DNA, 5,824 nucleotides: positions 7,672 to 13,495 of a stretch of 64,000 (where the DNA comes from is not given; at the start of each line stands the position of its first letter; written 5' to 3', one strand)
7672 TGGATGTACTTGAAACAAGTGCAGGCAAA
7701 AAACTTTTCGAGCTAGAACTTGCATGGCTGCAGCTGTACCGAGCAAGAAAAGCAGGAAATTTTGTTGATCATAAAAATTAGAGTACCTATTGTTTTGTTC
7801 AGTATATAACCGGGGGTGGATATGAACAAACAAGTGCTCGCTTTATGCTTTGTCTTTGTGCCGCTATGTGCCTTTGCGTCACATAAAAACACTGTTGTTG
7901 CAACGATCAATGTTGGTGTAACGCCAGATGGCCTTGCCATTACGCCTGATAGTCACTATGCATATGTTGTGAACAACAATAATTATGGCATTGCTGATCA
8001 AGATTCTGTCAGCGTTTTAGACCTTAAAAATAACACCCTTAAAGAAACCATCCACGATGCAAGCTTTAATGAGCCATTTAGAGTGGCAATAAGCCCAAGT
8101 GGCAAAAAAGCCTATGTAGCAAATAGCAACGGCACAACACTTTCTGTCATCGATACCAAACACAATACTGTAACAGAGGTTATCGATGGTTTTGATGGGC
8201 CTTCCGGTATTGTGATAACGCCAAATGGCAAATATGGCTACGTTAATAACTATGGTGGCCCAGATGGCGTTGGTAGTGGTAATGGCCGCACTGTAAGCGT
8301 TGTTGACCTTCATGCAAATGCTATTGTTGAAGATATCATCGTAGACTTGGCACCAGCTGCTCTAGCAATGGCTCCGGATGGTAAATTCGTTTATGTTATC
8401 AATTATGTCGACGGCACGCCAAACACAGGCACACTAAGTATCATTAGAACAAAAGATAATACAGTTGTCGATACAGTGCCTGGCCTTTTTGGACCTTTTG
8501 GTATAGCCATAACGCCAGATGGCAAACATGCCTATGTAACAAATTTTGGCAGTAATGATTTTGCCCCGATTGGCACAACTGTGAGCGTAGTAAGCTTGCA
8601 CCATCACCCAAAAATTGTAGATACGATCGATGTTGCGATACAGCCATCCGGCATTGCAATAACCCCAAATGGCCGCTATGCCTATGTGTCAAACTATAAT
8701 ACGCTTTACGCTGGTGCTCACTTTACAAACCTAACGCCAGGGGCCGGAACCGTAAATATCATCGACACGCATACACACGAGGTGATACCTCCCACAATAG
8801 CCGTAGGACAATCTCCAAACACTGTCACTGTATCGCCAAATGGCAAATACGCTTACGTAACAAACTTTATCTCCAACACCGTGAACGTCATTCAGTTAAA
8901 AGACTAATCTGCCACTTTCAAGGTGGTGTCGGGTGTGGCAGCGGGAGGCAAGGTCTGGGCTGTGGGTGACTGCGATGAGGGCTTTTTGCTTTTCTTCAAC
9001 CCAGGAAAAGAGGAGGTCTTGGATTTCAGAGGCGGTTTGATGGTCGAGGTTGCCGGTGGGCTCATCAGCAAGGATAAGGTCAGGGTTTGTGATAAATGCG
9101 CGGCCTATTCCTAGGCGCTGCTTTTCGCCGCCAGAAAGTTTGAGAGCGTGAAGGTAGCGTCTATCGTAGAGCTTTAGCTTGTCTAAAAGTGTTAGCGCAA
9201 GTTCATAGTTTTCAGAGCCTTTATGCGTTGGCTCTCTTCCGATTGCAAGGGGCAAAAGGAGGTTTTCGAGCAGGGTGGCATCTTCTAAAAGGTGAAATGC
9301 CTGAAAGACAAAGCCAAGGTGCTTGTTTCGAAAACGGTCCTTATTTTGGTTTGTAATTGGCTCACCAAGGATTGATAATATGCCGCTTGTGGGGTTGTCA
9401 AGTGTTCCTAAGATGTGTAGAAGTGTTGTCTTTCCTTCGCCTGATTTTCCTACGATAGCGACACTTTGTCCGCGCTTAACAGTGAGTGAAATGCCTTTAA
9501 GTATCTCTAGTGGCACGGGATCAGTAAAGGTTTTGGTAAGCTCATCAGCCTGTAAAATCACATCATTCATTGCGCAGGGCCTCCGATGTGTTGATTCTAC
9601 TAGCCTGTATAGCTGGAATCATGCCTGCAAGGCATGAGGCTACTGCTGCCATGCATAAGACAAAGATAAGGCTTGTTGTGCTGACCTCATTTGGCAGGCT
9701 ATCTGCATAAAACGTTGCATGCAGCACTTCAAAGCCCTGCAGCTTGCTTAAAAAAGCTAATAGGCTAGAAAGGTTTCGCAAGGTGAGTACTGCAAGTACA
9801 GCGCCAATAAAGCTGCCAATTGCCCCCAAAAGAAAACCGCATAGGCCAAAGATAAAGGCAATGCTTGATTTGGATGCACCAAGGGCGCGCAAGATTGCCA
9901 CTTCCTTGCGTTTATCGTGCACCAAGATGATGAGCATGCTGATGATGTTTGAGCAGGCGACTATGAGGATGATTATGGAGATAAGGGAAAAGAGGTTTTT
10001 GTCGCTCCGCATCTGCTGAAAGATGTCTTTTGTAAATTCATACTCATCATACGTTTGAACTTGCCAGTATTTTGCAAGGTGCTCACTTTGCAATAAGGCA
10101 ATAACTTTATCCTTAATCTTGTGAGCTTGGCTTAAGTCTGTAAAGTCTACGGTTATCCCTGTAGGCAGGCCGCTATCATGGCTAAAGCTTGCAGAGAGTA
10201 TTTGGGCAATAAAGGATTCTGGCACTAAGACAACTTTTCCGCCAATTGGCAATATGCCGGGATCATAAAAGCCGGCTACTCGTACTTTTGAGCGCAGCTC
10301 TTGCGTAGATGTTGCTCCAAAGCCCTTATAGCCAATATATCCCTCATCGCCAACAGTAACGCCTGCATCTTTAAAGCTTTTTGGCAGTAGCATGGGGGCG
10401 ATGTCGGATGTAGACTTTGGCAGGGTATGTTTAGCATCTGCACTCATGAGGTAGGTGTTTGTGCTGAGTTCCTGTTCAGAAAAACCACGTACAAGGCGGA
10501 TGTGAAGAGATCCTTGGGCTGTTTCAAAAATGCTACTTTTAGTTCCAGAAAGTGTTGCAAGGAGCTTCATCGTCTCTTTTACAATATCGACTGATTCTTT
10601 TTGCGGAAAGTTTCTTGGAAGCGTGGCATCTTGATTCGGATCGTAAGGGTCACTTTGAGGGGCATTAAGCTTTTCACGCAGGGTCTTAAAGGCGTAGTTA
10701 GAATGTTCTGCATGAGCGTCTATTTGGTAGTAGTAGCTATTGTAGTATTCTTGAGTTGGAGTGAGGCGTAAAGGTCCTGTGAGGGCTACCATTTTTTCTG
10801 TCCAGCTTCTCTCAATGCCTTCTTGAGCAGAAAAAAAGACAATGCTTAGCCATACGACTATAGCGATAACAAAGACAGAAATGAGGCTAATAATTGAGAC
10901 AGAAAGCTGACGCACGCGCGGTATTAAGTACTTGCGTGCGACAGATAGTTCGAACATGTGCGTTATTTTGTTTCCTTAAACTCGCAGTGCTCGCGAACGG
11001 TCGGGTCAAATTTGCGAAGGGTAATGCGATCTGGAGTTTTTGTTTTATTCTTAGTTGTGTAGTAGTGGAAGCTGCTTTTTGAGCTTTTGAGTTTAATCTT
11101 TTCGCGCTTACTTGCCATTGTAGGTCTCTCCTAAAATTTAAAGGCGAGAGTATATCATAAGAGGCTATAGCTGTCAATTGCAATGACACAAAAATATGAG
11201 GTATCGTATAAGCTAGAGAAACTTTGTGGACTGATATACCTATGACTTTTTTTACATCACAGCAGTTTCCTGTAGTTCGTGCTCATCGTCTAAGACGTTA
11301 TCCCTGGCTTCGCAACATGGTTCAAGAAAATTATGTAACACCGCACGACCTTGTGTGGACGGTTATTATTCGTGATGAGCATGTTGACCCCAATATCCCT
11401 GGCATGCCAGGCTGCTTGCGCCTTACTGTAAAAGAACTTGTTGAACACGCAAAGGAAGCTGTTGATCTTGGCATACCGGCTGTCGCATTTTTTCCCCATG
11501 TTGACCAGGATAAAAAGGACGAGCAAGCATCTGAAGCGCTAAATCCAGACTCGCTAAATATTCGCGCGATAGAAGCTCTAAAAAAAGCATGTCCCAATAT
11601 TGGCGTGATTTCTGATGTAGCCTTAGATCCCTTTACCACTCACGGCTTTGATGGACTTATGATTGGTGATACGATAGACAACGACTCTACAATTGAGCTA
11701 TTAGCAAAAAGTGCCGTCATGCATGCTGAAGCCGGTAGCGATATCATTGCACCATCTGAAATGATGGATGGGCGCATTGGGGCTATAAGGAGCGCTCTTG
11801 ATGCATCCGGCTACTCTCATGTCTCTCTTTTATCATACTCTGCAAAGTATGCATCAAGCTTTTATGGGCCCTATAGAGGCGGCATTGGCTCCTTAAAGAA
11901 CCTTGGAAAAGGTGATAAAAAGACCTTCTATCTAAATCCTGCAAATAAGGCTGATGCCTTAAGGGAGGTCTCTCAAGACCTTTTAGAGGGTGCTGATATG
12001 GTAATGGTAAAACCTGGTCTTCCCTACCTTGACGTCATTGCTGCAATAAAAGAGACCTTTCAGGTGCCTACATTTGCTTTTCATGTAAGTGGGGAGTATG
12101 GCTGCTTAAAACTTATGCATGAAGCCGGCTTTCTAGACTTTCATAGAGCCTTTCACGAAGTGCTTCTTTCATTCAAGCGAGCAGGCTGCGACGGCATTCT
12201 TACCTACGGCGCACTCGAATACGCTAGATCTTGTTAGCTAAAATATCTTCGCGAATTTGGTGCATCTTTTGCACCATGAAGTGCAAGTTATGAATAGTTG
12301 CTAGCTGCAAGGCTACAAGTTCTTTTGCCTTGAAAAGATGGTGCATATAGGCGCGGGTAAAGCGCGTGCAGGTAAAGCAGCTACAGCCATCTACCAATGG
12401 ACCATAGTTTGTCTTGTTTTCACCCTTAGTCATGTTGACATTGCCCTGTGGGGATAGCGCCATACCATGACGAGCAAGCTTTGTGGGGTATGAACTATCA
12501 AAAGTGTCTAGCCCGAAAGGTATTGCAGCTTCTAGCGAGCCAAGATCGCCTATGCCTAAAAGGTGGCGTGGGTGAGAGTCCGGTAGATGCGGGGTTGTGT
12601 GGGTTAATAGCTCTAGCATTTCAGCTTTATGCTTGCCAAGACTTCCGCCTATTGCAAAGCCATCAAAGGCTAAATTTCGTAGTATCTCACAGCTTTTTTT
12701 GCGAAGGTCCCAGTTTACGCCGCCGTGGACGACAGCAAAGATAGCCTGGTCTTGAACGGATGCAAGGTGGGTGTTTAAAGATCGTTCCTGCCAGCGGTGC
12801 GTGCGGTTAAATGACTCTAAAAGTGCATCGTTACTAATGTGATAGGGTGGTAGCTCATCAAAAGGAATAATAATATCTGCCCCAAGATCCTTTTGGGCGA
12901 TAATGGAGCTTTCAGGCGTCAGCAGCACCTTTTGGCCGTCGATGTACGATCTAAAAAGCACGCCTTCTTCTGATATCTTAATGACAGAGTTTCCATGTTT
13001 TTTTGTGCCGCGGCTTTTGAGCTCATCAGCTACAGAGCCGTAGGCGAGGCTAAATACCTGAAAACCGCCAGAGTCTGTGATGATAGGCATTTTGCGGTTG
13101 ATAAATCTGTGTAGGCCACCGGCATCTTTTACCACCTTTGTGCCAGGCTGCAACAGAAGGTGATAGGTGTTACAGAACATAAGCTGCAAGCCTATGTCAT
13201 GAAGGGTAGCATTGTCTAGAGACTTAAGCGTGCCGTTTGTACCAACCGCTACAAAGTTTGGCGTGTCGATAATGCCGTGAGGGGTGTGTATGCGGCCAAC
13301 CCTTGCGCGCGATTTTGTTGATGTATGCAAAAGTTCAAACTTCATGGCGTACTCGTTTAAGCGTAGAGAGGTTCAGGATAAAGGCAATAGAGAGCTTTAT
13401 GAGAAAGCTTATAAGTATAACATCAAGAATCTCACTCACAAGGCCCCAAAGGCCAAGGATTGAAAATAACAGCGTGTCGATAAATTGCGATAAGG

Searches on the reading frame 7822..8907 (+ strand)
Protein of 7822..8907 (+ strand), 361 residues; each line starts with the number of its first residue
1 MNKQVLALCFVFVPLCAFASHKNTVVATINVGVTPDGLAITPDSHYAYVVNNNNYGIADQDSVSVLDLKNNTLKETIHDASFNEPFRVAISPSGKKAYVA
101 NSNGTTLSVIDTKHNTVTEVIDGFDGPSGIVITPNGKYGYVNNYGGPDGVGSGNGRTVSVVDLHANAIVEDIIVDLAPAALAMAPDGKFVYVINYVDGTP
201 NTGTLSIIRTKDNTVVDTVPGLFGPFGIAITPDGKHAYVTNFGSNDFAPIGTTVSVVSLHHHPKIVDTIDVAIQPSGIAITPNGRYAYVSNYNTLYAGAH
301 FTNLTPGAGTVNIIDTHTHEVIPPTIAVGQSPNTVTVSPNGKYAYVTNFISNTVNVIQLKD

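Call 9: search_protein_families(library=pfam, proteins=[window:7822-8907:+], max_evalue=0.1)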
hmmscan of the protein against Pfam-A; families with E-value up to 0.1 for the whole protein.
window:7822-8907:+ (361 aa): 11 families
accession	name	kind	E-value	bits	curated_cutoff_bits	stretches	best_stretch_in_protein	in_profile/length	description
PF10282.15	Lactonase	-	4.5e-14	52.9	21.7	2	219-359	187-320/344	Lactonase, 7-bladed beta-propeller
PF02239.22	Cytochrom_D1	-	4.8e-13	48.8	25.5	1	41-139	276-364/368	Cytochrome D1 heme domain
PF01731.26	Arylesterase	-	3.3e-10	40.5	21.3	0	115-142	44-71/86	Arylesterase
PF21783.3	YNCE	-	5.6e-10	39.5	27.1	2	25-138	14-125/339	YNCE-like beta-propeller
PF08450.18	SGL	-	2.2e-07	31.2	26.3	0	182-246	92-157/246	SMP-30/Gluconolactonase/LRE-like region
PF25174.1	Beta-prop_THOC3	-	1.8e-05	24.3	305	0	61-118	69-123/272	THOC3 beta-propeller domain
PF01436.27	NHL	-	0.00011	22.4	20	0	274-286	3-15/28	NHL repeat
PF16819.11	DUF5074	-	0.00037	20.1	27.2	1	43-137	99-194/353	Domain of unknown function (DUF5074)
PF03088.22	Str_synth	-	0.0013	19.2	25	0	219-241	53-75/89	Strictosidine synthase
PF23414.1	Beta-prop_EML_2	-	0.0017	18.3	90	0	151-217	15-75/266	Echinoderm microtubule-associated protein second beta-propeller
PF12890.13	DHOase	-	0.018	15.6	21.2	0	15-80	15-84/142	Dihydro-orotase-like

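Call 23: find_encoding_contigs(protein=window:7822-8907:+, flank=6000, max_places=8)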
Protein window:7822-8907:+ (361 aa): 1 contig read that carries it; 1 place shown.
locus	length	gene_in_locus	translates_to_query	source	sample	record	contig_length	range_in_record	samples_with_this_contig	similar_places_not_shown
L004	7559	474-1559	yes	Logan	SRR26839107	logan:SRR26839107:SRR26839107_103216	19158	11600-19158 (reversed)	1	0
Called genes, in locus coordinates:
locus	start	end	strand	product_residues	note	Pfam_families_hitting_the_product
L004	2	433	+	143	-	?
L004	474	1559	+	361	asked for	PF21783:YNCE (faint), PF22494:choice_anch_I (faint), PF01731:Arylesterase (faint), PF02239:Cytochrom_D1 (faint), PF08450:SGL (faint), PF25174:Beta-prop_THOC3 (faint), PF10282:Lactonase (weak)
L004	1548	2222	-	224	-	PF00005:ABC_tran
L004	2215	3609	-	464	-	PF02687:FtsX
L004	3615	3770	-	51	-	PF00471:Ribosomal_L33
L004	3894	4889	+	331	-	PF00490:ALAD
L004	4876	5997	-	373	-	PF01702:TGT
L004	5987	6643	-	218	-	PF02592:Vut_1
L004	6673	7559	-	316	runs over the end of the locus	PF00578:AhpC-TSA, PF08534:Redoxin, PF13905:Thioredoxin_8, PF17991:Thioredoxin_10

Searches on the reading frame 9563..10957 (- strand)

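Call 47: search_protein_families(library=pfam, proteins=[window:9563-10957:-], max_evalue=0.00001)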
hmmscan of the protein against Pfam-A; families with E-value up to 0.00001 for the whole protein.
window:9563-10957:- (464 aa): 1 family
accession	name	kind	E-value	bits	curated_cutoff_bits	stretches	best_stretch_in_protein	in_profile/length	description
PF02687.27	FtsX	-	1.8e-14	54.2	25.5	1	325-456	2-119/120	FtsX-like permease C-terminal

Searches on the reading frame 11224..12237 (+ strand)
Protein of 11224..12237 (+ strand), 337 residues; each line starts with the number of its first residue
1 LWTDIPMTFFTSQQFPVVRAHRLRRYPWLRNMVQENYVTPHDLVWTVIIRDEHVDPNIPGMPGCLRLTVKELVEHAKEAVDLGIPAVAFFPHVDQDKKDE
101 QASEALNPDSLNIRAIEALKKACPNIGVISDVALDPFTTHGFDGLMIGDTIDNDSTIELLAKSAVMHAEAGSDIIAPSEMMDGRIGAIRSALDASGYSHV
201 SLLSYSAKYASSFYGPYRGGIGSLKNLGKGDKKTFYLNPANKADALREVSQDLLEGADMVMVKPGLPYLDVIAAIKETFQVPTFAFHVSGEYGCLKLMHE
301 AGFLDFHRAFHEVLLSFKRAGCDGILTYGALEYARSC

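Call 47: search_protein_families(library=pfam, proteins=[window:11224-12237:+], max_evalue=0.00001)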
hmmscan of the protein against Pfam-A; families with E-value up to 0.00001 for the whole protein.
window:11224-12237:+ (337 aa): 1 family
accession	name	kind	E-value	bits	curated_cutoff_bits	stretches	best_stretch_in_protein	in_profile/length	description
PF00490.27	ALAD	-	3e-115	385.2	24.6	1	19-335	3-316/317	Delta-aminolevulinic acid dehydratase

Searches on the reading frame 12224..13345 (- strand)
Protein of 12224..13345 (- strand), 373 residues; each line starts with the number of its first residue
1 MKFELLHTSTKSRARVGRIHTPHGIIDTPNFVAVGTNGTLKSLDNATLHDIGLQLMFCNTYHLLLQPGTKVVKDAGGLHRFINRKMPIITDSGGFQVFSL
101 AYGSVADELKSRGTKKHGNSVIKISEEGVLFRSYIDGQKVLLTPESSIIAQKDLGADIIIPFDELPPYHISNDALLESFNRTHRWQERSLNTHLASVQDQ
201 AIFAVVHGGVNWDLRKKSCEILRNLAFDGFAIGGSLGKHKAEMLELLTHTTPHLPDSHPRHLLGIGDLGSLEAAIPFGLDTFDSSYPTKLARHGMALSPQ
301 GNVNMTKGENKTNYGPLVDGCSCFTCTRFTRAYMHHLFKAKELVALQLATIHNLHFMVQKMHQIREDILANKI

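Call 47: search_protein_families(library=pfam, proteins=[window:12224-13345:-], max_evalue=0.00001)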
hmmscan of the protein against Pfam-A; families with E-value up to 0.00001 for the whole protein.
window:12224-13345:- (373 aa): 1 family
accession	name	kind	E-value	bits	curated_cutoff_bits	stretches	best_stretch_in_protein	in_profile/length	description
PF01702.25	TGT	-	4.3e-117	391.6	26.3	1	13-372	2-343/357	Queuine tRNA-ribosyltransferase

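Call 72: list_cluster_members(proteins=[window:12224-13345:-, window:11242-12237:+, window:8896-9570:-, window:58613-59551:-, window:37935-38963:-])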
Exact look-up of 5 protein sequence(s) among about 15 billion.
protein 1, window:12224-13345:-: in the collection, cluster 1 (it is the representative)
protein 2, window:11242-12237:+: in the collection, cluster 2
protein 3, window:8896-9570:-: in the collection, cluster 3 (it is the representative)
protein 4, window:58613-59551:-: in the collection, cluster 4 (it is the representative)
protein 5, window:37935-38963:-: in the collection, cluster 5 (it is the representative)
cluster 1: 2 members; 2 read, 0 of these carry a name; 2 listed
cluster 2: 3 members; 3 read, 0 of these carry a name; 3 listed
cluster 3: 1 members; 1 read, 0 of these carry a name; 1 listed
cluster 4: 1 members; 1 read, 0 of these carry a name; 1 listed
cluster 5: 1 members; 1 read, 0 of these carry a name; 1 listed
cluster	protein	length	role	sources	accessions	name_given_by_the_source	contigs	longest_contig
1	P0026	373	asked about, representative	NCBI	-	-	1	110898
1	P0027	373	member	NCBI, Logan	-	-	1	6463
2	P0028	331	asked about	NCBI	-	-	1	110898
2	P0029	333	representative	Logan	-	-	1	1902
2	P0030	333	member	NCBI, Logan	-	-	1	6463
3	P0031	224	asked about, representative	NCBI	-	-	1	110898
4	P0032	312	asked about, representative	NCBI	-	-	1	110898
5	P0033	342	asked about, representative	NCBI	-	-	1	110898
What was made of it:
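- Tried and rejected: The 90%-identity clusters carry no names (call 72).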

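Call 73: find_encoding_contigs(protein=P0027, flank=8000, max_places=4)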
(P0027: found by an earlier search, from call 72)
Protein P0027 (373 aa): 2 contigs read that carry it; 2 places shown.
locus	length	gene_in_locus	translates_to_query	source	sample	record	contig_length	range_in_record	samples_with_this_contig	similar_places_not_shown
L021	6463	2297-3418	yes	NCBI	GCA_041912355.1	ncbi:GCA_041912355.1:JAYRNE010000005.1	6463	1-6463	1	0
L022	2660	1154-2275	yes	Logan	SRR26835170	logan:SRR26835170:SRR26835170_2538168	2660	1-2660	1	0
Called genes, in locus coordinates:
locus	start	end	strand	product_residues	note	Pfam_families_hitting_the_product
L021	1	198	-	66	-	?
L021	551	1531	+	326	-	PF00578:AhpC-TSA, PF08534:Redoxin, PF13905:Thioredoxin_8, PF17991:Thioredoxin_10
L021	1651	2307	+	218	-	PF02592:Vut_1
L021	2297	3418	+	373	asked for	PF01702:TGT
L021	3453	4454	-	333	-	PF00490:ALAD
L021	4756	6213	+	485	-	PF02687:FtsX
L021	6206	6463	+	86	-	?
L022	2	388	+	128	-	?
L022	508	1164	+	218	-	PF02592:Vut_1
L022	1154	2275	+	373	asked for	PF01702:TGT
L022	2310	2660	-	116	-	?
